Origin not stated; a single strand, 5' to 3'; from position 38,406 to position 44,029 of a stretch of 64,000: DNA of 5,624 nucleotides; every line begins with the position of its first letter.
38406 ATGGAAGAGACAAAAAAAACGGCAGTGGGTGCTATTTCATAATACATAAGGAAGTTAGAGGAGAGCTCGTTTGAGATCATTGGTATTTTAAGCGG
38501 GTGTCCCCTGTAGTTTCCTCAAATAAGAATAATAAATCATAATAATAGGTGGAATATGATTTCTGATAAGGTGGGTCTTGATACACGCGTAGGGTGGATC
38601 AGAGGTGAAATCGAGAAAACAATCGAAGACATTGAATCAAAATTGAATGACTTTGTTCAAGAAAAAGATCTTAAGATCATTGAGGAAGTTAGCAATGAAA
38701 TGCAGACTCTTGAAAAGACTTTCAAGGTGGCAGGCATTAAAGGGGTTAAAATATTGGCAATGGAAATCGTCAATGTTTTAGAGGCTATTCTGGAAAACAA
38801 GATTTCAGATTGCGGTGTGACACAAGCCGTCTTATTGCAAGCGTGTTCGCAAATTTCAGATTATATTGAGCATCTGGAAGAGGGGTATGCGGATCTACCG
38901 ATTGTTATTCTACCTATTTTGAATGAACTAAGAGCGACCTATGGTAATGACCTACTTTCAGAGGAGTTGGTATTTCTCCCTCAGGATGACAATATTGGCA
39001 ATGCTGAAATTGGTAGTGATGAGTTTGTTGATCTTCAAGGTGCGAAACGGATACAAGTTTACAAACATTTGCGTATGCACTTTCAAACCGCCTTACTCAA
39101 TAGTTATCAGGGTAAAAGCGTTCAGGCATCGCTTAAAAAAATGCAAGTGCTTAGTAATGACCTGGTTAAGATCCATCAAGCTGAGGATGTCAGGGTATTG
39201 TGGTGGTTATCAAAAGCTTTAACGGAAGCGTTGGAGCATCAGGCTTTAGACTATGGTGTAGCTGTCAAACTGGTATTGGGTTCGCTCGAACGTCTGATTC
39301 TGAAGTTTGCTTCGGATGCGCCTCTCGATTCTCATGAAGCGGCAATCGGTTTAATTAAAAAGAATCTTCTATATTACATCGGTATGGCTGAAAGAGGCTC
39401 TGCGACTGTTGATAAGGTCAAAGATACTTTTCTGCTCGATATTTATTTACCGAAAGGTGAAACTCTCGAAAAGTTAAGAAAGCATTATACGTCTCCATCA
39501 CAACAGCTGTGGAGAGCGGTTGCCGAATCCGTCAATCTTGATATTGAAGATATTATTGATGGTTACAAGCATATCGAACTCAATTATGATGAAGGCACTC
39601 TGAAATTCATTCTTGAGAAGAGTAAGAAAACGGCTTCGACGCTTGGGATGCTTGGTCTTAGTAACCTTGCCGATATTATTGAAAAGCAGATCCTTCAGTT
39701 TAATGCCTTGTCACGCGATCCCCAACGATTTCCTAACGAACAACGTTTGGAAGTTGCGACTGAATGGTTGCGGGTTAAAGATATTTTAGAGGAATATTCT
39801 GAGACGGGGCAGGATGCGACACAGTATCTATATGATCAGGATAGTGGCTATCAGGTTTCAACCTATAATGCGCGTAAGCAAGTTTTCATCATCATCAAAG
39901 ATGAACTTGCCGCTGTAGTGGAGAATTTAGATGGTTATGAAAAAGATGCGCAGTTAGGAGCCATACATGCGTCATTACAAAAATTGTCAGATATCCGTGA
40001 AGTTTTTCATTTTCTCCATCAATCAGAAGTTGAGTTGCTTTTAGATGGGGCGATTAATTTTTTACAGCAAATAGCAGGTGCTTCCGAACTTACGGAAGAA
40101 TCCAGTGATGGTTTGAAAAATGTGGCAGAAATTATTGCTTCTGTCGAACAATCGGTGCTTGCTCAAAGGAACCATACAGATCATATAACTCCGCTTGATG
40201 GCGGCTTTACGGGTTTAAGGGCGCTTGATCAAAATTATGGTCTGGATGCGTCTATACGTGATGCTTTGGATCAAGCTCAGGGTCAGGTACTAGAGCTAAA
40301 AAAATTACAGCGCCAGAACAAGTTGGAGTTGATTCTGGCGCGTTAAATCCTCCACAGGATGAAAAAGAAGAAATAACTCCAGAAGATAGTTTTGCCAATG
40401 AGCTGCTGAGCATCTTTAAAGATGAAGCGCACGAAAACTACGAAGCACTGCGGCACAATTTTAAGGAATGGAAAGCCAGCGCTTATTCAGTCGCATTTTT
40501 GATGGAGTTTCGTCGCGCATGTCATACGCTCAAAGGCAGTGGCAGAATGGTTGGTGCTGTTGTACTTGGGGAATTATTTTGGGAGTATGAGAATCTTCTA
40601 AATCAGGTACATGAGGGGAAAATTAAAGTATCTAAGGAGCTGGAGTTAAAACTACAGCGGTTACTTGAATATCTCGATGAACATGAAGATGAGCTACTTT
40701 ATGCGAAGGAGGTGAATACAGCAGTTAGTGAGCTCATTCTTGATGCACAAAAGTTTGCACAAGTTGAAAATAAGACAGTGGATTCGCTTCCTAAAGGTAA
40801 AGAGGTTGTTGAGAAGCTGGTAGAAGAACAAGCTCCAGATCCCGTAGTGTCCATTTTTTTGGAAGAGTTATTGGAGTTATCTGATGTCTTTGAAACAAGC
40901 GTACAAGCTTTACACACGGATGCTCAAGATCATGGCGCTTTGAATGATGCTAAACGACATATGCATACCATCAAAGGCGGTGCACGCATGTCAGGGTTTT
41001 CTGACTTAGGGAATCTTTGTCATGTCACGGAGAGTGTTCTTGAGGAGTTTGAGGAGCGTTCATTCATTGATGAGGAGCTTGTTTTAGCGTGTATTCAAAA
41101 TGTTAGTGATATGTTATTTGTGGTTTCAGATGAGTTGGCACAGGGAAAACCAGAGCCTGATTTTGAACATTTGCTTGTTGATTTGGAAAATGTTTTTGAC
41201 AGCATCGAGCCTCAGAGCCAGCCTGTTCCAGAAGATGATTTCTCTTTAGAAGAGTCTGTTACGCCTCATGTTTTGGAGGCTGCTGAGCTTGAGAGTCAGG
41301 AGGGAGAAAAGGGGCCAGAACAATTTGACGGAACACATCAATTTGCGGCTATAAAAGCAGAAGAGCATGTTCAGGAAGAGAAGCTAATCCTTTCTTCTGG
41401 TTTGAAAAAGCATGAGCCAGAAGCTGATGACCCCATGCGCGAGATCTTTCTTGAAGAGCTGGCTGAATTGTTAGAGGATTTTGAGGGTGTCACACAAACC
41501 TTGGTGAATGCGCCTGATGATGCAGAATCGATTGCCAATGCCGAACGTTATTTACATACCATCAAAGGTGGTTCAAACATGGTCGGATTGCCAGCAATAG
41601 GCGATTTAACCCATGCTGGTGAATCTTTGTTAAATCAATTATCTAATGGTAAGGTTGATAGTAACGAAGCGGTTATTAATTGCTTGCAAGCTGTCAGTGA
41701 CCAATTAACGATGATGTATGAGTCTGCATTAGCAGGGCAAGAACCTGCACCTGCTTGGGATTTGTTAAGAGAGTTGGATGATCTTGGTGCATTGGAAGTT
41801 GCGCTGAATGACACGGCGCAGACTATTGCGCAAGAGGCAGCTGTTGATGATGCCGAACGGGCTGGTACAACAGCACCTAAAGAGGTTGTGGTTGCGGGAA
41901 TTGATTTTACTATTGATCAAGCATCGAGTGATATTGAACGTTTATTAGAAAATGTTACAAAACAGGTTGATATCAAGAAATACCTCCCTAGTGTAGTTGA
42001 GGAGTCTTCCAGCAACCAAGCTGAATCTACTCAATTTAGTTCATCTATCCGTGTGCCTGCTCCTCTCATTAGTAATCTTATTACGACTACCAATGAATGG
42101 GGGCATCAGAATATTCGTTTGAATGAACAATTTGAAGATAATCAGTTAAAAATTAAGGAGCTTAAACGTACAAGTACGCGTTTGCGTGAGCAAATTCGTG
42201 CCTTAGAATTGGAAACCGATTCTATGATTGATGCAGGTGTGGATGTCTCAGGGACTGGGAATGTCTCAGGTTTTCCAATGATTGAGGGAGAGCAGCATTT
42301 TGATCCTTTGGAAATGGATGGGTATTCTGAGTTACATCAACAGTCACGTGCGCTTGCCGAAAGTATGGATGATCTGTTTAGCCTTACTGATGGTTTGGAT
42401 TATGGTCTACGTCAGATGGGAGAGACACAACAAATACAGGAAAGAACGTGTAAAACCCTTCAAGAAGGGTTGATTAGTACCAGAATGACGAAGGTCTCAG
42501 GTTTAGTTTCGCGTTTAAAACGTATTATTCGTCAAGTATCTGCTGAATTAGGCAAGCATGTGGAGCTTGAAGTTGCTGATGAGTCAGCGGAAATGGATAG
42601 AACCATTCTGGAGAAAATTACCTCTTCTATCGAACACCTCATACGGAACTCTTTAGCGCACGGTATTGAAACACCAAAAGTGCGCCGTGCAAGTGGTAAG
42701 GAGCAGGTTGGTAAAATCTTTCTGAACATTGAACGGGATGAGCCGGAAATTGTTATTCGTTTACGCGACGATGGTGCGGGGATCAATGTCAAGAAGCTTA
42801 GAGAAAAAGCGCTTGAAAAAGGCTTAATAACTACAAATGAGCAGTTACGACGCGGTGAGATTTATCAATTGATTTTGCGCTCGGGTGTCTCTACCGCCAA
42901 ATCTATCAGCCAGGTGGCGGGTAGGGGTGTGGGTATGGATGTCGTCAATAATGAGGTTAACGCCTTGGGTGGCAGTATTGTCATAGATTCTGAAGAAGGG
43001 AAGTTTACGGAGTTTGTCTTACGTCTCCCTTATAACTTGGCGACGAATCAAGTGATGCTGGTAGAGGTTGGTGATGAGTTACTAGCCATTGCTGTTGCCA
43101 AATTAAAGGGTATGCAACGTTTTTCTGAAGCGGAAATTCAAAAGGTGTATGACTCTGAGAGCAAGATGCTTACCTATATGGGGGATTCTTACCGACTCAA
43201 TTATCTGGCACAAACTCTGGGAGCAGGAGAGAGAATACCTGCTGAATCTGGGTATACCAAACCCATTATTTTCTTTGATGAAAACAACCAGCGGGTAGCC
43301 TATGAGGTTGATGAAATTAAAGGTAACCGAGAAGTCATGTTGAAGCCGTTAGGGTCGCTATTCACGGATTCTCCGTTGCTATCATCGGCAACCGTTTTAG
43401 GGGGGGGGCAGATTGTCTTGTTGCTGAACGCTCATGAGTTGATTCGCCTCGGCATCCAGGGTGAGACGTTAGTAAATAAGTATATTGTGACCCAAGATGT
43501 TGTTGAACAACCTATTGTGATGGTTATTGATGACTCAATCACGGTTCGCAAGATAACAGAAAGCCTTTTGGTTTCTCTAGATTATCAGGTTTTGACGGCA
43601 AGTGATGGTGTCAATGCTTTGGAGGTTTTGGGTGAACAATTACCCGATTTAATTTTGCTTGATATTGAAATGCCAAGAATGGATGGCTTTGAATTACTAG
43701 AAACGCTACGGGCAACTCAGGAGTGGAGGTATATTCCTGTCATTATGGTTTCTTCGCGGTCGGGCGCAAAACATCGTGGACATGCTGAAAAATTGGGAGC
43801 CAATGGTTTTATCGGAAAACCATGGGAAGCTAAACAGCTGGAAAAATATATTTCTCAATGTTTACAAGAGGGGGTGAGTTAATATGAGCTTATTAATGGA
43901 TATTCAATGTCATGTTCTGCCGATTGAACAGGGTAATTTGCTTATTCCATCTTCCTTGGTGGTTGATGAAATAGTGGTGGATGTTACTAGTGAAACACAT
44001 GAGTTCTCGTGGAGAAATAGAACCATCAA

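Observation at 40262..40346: chpA is split into two overlapping frames exactly at a dnaX/IS3-style -1 frameshift cassette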

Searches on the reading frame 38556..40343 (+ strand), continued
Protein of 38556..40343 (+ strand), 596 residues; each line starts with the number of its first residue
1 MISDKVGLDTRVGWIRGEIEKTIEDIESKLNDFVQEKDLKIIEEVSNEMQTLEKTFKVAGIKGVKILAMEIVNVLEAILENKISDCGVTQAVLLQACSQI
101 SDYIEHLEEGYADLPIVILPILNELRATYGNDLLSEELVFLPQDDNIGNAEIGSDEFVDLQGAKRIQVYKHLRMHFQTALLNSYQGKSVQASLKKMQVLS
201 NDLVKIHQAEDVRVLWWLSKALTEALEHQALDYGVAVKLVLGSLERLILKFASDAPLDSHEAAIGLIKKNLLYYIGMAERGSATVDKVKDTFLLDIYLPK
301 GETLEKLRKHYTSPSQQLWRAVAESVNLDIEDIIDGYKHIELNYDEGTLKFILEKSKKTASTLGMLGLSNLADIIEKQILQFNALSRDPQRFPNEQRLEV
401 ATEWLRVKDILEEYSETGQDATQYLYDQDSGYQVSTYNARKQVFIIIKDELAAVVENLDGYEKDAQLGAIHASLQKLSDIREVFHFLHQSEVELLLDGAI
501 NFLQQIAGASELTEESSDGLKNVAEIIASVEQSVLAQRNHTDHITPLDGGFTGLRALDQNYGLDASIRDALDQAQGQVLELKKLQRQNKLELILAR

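Call 77: find_encoding_contigs(protein=P0013, flank=1500, max_places=1)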
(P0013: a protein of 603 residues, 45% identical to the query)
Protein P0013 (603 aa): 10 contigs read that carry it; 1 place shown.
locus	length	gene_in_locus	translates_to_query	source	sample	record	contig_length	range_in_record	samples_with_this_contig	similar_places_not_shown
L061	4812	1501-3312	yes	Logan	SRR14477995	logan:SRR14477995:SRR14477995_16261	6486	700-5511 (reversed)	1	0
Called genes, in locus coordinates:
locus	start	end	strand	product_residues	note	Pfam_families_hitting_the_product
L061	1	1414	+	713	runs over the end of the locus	PF13675:PilJ (faint), PF00015:MCPsignal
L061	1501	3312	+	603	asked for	PF26379:FimL_2nd, PF27543:FimL_C (weak)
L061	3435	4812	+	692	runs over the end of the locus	?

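Call 78: find_encoding_contigs(protein=P0008, flank=1500, max_places=1)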
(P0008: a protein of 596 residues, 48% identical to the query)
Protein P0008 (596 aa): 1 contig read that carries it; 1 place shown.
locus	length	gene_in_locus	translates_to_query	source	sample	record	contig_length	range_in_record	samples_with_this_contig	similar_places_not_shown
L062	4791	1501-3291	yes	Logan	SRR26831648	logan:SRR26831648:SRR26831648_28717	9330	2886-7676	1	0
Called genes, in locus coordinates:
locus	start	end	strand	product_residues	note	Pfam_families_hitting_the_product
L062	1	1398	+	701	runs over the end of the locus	PF13675:PilJ (faint), PF00015:MCPsignal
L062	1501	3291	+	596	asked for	PF26379:FimL_2nd, PF27543:FimL_C (weak)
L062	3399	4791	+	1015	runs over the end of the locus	?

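Call 79: find_encoding_contigs(protein=P0004, flank=1500, max_places=1)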
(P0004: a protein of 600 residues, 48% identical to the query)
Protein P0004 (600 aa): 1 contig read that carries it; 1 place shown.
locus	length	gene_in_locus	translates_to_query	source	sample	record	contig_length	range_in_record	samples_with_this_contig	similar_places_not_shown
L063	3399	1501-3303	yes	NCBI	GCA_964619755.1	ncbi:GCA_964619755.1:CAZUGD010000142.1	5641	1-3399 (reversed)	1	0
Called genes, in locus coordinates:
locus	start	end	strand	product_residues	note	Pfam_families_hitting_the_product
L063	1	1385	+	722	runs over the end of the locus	PF00015:MCPsignal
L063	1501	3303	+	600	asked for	PF26379:FimL_2nd, PF27543:FimL_C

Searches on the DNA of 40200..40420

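Call 51: search_rna_families(source=window, start=40200, end=40420, threshold=evalue, max_evalue=10)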
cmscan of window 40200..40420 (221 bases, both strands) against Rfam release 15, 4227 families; matches with E-value up to 10: 6.
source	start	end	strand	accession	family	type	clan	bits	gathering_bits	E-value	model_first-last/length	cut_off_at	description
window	40295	40354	-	RF03550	mir-31_2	Gene; miRNA;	-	17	97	0.74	1-83/83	no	mir-31_2 microRNA precursor family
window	40295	40342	-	RF01088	TLS-PK5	Cis-reg;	-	13.3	70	9.9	1-68/68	no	Pseudoknot of tRNA-like structure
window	40261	40350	+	RF00155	SNORA66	Gene; snRNA; snoRNA; HACA-box;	CL00038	12.9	45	7.5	1-133/133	no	Small nucleolar RNA SNORA66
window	40344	40407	-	RF02843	RefA5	Gene; antisense;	-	11.1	91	8.7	1-68/68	no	Enterococcus sRNA A5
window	40352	40378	+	RF01306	sR52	Gene; snRNA; snoRNA; CD-box;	-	9.9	50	9.3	1-60/60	no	Small nucleolar RNA sR52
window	40271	40318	-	RF02089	CLRN1-AS1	Gene; lncRNA;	-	8.3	48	7.8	40-79/79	no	CLRN1 antisense RNA 1 conserved region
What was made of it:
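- On Any Rfam RNA family: Call 51: the best E-value is 0.74, far below the gathering score.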

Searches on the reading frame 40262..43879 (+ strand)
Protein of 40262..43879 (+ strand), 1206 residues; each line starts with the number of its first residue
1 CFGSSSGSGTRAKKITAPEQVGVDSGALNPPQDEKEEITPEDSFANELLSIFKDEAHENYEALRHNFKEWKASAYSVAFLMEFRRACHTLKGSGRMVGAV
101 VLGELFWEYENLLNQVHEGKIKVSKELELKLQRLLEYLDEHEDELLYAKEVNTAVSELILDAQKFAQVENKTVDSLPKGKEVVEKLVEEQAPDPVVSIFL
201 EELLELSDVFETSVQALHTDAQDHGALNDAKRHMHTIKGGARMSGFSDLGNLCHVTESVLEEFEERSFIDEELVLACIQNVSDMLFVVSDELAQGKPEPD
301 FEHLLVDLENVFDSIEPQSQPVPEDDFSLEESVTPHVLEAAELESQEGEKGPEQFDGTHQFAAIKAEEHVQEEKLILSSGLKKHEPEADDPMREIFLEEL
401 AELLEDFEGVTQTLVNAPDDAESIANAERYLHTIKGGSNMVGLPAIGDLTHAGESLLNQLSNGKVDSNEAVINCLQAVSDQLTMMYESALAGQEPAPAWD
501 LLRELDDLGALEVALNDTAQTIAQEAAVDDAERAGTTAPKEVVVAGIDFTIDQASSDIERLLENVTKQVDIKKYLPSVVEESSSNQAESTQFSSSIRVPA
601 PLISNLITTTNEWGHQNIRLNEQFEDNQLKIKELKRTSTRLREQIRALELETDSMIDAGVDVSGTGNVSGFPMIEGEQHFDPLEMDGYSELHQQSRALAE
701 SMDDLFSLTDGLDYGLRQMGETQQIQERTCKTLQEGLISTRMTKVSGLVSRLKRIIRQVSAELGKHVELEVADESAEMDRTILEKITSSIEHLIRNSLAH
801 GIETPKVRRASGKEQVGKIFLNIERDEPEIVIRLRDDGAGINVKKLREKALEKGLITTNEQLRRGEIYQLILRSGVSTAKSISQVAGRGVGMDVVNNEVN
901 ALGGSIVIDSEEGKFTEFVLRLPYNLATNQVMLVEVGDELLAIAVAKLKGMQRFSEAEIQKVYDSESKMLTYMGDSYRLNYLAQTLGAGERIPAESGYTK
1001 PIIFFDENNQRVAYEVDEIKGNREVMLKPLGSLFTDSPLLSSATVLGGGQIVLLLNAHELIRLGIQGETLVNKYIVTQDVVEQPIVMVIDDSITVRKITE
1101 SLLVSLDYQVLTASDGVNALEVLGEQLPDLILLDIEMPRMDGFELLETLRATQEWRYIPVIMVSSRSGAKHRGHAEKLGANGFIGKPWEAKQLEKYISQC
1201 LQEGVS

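Call 6: search_protein_families(library=pfam, proteins=[window:40262-43879:+], max_evalue=0.01)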
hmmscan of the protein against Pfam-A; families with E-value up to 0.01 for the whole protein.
window:40262-43879:+ (1206 aa): 4 families
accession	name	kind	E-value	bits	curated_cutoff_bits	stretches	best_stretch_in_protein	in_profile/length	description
PF01627.28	Hpt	-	1.5e-37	128.1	24.6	3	392-481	2-73/84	Hpt domain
PF00072.30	Response_reg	-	1.3e-26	93.4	30.2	1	1086-1197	1-110/111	Response regulator receiver domain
PF01584.24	CheW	-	1.1e-13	51.4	23.5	1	930-1062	1-135/138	CheW-like domain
PF02518.31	HATPase_c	-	5.2e-12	46.6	26.4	1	789-924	5-109/111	Histidine kinase-, DNA gyrase B-, and HSP90-like ATPase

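Call 43: search_protein_families(library=ncbifam, proteins=[window:40304-43879:+], max_evalue=0.001)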
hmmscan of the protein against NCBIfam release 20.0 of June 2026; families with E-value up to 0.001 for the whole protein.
window:40304-43879:+ (1192 aa): 103 families (the best 25 are shown)
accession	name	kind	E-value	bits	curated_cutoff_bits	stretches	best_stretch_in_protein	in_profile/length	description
NF041336.1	CheA_Halo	equivalog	1.8e-90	304.5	950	3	704-1044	329-664/666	chemotaxis protein CheA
NF007835.0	PRK10547.1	equivalog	1.6e-75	255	793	3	713-1049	327-659/670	chemotaxis protein CheA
NF007135.0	PRK09581.1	equivalog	1.9e-23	83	474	1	1072-1179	5-112/457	PleD family two-component system response regulator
NF045944.1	ResRegRpaBCyano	equivalog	7.1e-23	81.2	330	1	1073-1188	1-113/229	response regulator transcription factor RpaB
TIGR02956.1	TMAO_torS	equivalog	9.6e-23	80.2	676.5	1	1064-1190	697-823/967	TMAO reductase system sensor histidine kinase/response regulator TorS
NF011874.0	PRK15347.1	equivalog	1.7e-21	76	852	1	1072-1185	693-808/921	two component system sensor kinase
NF008099.0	PRK10841.1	equivalog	5.3e-21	74.1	920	1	1065-1183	820-936/949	two-component system sensor histidine kinase RcsC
NF008318.0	PRK11107.1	equivalog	9.9e-21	73.5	890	1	867-1185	474-783/920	two-component sensor histidine kinase BarA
NF001965.0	PRK00742.1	subfamily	1.9e-18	66.8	293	1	1072-1185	6-121/357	chemotaxis-specific protein-glutamate methyltransferase CheB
TIGR02154.1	PhoB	equivalog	2.4e-18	66.3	296.2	1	1070-1183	3-116/226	phosphate regulon transcriptional regulator PhoB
NF041866.1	EpsW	equivalog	2.5e-18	65.9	200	1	1070-1189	6-127/131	exopolysaccharide biosynthesis response regulator EpsW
NF007969.0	PRK10693.1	equivalog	3.3e-18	65.8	329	1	1066-1187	5-124/337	two-component system response regulator RssB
NF007901.0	PRK10610.1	equivalog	5.9e-18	65.2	189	1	1073-1185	9-122/129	chemotaxis response regulator CheY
NF045717.1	DVU0259_DivK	exception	3e-17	62.9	160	1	1072-1187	5-116/117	DVU0259 family response regulator domain-containing protein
NF041733.1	resp_reg_CseB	equivalog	2e-15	56.8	350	1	1072-1184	3-112/228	two-component system response regulator CseB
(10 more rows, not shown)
